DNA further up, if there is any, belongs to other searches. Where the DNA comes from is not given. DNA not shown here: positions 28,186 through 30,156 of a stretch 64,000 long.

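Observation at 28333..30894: Membrane protein with two cytoplasmic FHA domains and a 550-aa periplasmic domain (EssC-like front end without ATPase)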

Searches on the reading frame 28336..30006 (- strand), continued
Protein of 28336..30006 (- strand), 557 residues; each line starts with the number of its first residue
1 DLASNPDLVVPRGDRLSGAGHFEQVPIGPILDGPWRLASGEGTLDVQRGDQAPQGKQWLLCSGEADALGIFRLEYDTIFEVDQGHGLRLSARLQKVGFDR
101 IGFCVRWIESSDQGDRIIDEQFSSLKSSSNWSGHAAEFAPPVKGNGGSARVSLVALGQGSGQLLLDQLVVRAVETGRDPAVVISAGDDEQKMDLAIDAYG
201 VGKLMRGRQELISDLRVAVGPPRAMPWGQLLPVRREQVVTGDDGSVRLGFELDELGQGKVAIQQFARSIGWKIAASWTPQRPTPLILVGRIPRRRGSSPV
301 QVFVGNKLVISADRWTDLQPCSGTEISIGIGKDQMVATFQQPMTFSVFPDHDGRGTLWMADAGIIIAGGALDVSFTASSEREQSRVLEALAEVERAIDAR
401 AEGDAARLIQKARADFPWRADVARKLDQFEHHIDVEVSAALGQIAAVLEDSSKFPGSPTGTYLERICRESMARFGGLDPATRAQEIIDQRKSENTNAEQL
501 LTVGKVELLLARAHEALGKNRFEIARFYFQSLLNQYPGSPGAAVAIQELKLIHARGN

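Call 42: predict_structure(alignment_id=A4)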
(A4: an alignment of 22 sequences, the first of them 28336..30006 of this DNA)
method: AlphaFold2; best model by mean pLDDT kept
length: 557 residues; sequences in the alignment: 22
mean_pLDDT: 90.1   pTM: 0.75
mean pLDDT of the five models: 90.1, 89.2, 87.9, 87.5, 87.0
residues with pLDDT >= 90: 374; 70-90: 167; 50-70: 8; < 50: 8
segments of 3 or more residues with pLDDT < 50: 1-7
pLDDT, mean of each block of 10 residues (from residue 1): 51 86 90 87 92 89 91 93 92 94 91 82 90 93 79 92 94 87 88 94 92 95 92 93 94 89 96 96 96 89 92 92 94 91 92 85 94 92 90 96 97 89 93 96 93 82 93 96 93 82 86 90 92 88 91 76
secondary structure, 60 per line:
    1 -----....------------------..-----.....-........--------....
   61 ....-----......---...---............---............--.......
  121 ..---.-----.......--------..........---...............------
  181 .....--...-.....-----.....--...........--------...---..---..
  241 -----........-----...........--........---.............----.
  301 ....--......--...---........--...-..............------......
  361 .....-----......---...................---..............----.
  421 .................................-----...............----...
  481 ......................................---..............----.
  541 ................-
elements in order: H6-9 E35-39 E41-48 E57-64 E70-75 E79-81 E85-96 E100-111 E114-122 E132-138 E147-156 E160-174 E181-185 E192-196 E202-206 E209-219 E246-253 E259-269 E272-279 E283-292 E300-304 E307-312 E321-328 E335-348 E355-365 E371-376 H380-398 H402-415 H420-453 H459-473 H478-518 H522-535 H540-556

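Call 46: search_protein_families(library=pfam, alignment_id=A4, max_evalue=0.1)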
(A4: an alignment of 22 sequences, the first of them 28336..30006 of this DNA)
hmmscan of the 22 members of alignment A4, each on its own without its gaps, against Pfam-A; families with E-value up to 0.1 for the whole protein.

A. member 1, window:28336-30006:- (557 aa): 2 families
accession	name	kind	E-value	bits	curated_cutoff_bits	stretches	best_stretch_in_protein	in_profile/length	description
PF13174.12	TPR_6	-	0.01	16.9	26.3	1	508-539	4-33/33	Tetratricopeptide repeat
PF13428.12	TPR_14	-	0.038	15.1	23.5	0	508-543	5-38/44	Tetratricopeptide repeat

B. families by the number of members that match (of 22 scanned): 13 families
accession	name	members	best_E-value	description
PF13174.12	TPR_6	3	0.01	Tetratricopeptide repeat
PF11795.13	DUF3322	1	0.0033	Uncharacterized protein conserved in bacteria N-term (DUF3322)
PF22825.2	HpiC1-like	1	0.0063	HpiC1 cyclase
PF07575.19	Nucleopor_Nup85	1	0.024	Nup85 Nucleoporin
PF22342.1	T3SS_CopN_3rd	1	0.033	T3SS, Low calcium response E, third helical domain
PF13428.12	TPR_14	1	0.038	Tetratricopeptide repeat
PF04504.20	GeBP-like_DBD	1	0.046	Glabrous-enhancer-binding protein-like family, DBD domain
PF02018.23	CBM_4_9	1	0.047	Carbohydrate binding domain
PF14850.11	Pro_dh-DNA_bdg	1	0.053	DNA-binding domain of Proline dehydrogenase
PF12806.12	Acyl-CoA_dh_C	1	0.061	Acetyl-CoA dehydrogenase C-terminal like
PF24669.2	Ddi2_HDD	1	0.073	Ddi2 HDD domain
PF20404.3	DUF6694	1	0.08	Family of unknown function (DUF6694)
PF13319.11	DUF4090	1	0.083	Protein of unknown function (DUF4090)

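Call 69: fold_search(model_id=the predicted structure, library=pdb)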
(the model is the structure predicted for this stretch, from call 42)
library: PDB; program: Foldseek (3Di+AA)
matches with E <= 10: 1269; with E <= 0.001: 68
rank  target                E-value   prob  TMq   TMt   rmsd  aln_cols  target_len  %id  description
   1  4xup_D                8.8e-07  1.00  0.19  0.32  18.2       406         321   12  Structure of the N-terminal CBM22-1-CBM22-2 tandem domain from Paenibacillus barcinonensis Xyn10C (released 2015-06-03)
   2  4xup_A                5.3e-06  1.00  0.19  0.30  18.7       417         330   12  Structure of the N-terminal CBM22-1-CBM22-2 tandem domain from Paenibacillus barcinonensis Xyn10C (released 2015-06-03)
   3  4gwm_A                5.3e-06  1.00  0.19  0.19  16.6       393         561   12  Crystal structure of human promeprin beta (released 2012-09-19)
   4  4gwm_B                5.6e-06  1.00  0.17  0.17  17.3       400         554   12  Crystal structure of human promeprin beta (released 2012-09-19)
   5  2y64_A                7.7e-06  1.00  0.22  0.61   4.7       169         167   15  Xylopentaose binding mutated (X-2 L110F) CBM4-2 Carbohydrate Binding Module from a Thermostable Rhodothermus marinus X (released 2012-03-07)
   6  4xup_F                8.5e-06  1.00  0.19  0.31  21.7       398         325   12  Structure of the N-terminal CBM22-1-CBM22-2 tandem domain from Paenibacillus barcinonensis Xyn10C (released 2015-06-03)
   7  4xup_B                9.0e-06  1.00  0.19  0.31  22.5       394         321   12  Structure of the N-terminal CBM22-1-CBM22-2 tandem domain from Paenibacillus barcinonensis Xyn10C (released 2015-06-03)
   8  7auw_A                1.2e-05  1.00  0.18  0.18  17.6       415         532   11  Inhibitory complex of human meprin beta with mouse fetuin-B. (released 2021-04-14)
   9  1k42_MODEL_1_A        1.3e-05  1.00  0.21  0.58   5.2       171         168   16  The Solution Structure of the CBM4-2 Carbohydrate Binding Module from a Thermostable Rhodothermus marinus Xyla (released 2002-05-29)
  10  8a19_A                1.4e-05  0.98  0.17  0.09  28.4       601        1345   13  Structure of a leucinostatin derivative determined by host lattice display : L1E4V1 construct (released 2022-12-07)
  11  6qev_B                1.7e-05  0.99  0.18  0.09  23.4       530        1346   12  EngBF DARPin Fusion 4b B6 (released 2019-11-06)
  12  2y6k_A                2.0e-05  1.00  0.21  0.60   4.8       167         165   15  Xylotetraose bound to X-2 engineered mutated CBM4-2 Carbohydrate Binding Module from a Thermostable Rhodothermus marin (released 2012-03-07)
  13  6qfk_A                2.1e-05  0.98  0.17  0.09  21.2       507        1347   13  EngBF DARPin Fusion 4b G10 (released 2019-11-06)
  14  2y6j                  2.2e-05  1.00  0.22  0.61   4.7       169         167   15  X-2 engineered mutated CBM4-2 Carbohydrate Binding Module from a Thermostable Rhodothermus marinus Xylanase (released 2012-03-07)
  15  2zxq                  3.2e-05  0.96  0.17  0.10  19.1       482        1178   14  Crystal structure of endo-alpha-N-acetylgalactosaminidase from Bifidobacterium longum (EngBF) (released 2009-06-16)
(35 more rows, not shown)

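Call 70: list_cluster_members(proteins=[P0020, P0021, P0022, P0025, P0036, P0041, P0047, P0070, P0083, P0085])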
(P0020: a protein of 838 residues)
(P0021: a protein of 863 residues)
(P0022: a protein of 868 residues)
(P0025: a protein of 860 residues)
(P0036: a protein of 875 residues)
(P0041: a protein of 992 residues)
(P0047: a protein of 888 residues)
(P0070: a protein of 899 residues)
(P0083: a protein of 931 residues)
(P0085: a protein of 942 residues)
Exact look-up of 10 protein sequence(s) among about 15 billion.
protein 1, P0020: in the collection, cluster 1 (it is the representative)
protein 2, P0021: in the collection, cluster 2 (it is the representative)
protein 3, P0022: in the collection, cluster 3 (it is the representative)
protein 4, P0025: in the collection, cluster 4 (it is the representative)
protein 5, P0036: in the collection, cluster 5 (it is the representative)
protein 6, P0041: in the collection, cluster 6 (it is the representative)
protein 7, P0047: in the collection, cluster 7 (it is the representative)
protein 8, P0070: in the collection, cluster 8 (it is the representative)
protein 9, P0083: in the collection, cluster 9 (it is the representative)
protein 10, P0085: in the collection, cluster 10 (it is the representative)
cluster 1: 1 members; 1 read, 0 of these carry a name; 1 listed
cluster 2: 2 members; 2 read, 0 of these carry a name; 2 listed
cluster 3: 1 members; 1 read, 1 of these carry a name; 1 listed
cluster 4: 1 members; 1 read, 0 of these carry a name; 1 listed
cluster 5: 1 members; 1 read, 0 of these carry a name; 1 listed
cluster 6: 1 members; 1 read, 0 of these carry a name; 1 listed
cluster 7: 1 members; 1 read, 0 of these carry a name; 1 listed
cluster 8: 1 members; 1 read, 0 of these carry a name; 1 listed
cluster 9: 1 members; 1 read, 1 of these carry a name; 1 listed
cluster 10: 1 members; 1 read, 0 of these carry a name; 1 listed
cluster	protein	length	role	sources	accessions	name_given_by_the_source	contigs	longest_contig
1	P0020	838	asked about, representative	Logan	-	-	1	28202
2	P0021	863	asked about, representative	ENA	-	-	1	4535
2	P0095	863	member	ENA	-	-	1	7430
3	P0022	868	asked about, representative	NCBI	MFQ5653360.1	MAG: FHA domain-containing protein [Planctomycetota bacterium]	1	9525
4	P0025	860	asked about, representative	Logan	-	-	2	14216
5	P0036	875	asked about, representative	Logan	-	-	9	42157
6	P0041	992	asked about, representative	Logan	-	-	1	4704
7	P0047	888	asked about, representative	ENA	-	-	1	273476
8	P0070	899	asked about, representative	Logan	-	-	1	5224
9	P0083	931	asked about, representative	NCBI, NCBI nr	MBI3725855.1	FHA domain-containing protein [bacterium]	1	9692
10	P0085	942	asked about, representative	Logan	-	-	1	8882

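Call 75: find_encoding_contigs(protein=P0083, flank=10000, max_places=1)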
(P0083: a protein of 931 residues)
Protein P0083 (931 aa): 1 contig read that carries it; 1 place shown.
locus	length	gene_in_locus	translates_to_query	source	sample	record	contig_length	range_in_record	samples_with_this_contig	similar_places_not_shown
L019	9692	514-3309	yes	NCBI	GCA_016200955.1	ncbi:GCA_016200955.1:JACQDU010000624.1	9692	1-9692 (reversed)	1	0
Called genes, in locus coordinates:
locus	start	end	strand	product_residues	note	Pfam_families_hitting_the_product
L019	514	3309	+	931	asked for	PF00498:FHA, PF16697:Yop-YscD_cpl, PF00498:FHA, PF16697:Yop-YscD_cpl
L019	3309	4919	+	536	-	PF11104:PilM_2, PF25216:Volactin (weak), PF06723:MreB_Mbl (faint), PF14450:FtsA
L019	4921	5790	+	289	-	PF10741:T2SSM_b (weak)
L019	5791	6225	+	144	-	-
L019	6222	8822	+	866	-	-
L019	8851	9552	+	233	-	PF07963:N_methyl (weak)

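Call 76: find_encoding_contigs(protein=P0063, flank=10000, max_places=1)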
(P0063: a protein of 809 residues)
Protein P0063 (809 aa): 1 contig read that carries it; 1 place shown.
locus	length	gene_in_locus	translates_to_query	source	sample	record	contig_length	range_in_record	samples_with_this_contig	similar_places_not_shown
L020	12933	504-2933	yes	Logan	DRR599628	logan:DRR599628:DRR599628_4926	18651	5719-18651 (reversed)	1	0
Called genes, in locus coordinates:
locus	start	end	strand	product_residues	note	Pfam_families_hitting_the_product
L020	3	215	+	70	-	?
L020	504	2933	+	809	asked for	PF00498:FHA, PF16697:Yop-YscD_cpl, PF00498:FHA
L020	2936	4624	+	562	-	PF11104:PilM_2, PF14450:FtsA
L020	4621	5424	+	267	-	-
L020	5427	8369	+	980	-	PF13371:TPR_9 (faint), PF25064:ARM_TT21_5th (faint), PF13432:TPR_16 (weak), PF14559:TPR_19 (weak), PF13428:TPR_14 (weak), PF23914:TPR_CcmH_CycH (weak), PF25062:ARM_TT21_N (weak), PF14559:TPR_19, +7 more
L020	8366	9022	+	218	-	PF07963:N_methyl, PF08334:T2SSG (faint)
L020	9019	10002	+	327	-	PF07963:N_methyl (faint), PF13385:Laminin_G_3, PF02210:Laminin_G_2 (weak)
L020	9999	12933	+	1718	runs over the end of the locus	-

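Call 77: find_encoding_contigs(protein=P0075, flank=10000, max_places=1)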
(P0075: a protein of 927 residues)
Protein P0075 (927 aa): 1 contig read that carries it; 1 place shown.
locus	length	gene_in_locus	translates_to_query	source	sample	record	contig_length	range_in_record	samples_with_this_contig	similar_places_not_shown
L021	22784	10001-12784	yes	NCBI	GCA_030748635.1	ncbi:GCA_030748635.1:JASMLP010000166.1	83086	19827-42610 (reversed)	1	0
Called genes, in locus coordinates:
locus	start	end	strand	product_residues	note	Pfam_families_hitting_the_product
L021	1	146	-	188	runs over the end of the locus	PF07998:Peptidase_M54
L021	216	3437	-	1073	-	PF00069:Pkinase, PF07714:PK_Tyr_Ser-Thr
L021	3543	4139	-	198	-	PF01553:Acyltransferase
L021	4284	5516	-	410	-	PF00515:TPR_1 (faint), PF13181:TPR_8 (faint), PF13371:TPR_9 (faint), PF13414:TPR_11 (faint), PF13428:TPR_14 (faint), PF13431:TPR_17 (faint), PF07719:TPR_2 (weak), PF13485:Peptidase_MA_2, +3 more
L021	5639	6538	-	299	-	PF00140:Sigma70_r1_2, PF04542:Sigma70_r2, PF04545:Sigma70_r4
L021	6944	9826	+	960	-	PF00069:Pkinase, PF01636:APH (faint), PF07714:PK_Tyr_Ser-Thr, PF03109:ABC1 (weak)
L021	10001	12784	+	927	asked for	PF00498:FHA, PF16697:Yop-YscD_cpl, PF00498:FHA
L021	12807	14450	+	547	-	PF11104:PilM_2 (faint)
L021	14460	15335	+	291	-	-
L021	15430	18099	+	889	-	PF13424:TPR_12 (faint), PF13428:TPR_14 (faint), PF14559:TPR_19 (faint), PF00515:TPR_1 (faint), PF07719:TPR_2 (faint), PF13181:TPR_8 (faint), PF13374:TPR_10 (faint), PF13414:TPR_11 (faint), +1 more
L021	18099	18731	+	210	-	PF07963:N_methyl (weak), PF08334:T2SSG (faint)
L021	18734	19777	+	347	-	PF13385:Laminin_G_3 (weak)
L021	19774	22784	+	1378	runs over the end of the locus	PF13385:Laminin_G_3 (faint)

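Call 84: search_protein_families(library=pfam, proteins=[L014:1-1608:+, L017:1-396:+, L016:3-404:+, L020:3-215:+, L016:3243-3734:+, L016:3758-4243:+], max_evalue=0.001)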
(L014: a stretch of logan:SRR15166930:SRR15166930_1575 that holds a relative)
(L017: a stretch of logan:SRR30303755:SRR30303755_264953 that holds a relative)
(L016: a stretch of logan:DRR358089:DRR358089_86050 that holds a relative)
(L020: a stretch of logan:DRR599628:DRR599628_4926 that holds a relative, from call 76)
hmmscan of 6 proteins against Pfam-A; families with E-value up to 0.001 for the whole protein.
L014:1-1608:+ (535 aa): 11 families
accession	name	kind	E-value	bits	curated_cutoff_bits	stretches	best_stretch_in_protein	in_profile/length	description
PF00158.32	Sigma54_activat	-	2.1e-68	229.7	20.2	1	193-359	1-167/168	Sigma-54 interaction domain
PF14532.12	Sigma54_activ_2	-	6.1e-23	82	25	1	195-364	2-138/138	Sigma-54 interaction domain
PF25601.1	AAA_lid_14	-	1.8e-22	79.4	27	1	365-445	1-82/87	AAA+ ATPase lid domain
PF13185.12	GAF_2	-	1.6e-11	45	28.6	1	20-130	32-135/136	GAF domain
PF01590.32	GAF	-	1.2e-10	42.5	22.4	1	44-130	56-133/133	GAF domain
PF02954.25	HTH_8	-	1.9e-10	40.7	22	1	460-501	1-42/42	Bacterial regulatory protein, Fis family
PF13492.12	GAF_3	-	2.2e-07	31.8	27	1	19-132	29-129/129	GAF domain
PF07728.20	AAA_5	-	8.6e-05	23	22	1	216-337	1-125/139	AAA domain (dynein-related subfamily)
PF13191.12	AAA_16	-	0.00012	23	32.6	1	195-266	4-73/167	AAA ATPase domain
PF00004.35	AAA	-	0.0002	22.3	21.2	1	217-338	1-111/131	ATPase family associated with various cellular activities (AAA)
PF07724.20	AAA_2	-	0.00024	21.6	27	1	214-342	3-132/166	AAA domain (Cdc48 subfamily)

L017:1-396:+ (131 aa): 2 families
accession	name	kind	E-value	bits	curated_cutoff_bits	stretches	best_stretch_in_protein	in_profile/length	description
PF02954.25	HTH_8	-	3.5e-13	49.5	22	1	67-107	2-42/42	Bacterial regulatory protein, Fis family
PF25601.1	AAA_lid_14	-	1.8e-07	31.3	27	1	1-36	42-78/87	AAA+ ATPase lid domain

L016:3-404:+ (133 aa): 0 families

L020:3-215:+ (70 aa): 1 family
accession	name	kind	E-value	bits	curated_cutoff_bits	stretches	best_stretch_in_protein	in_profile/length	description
PF02954.25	HTH_8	-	2.7e-12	46.7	22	1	26-64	3-41/42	Bacterial regulatory protein, Fis family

L016:3243-3734:+ (163 aa): 0 families

L016:3758-4243:+ (161 aa): 0 families
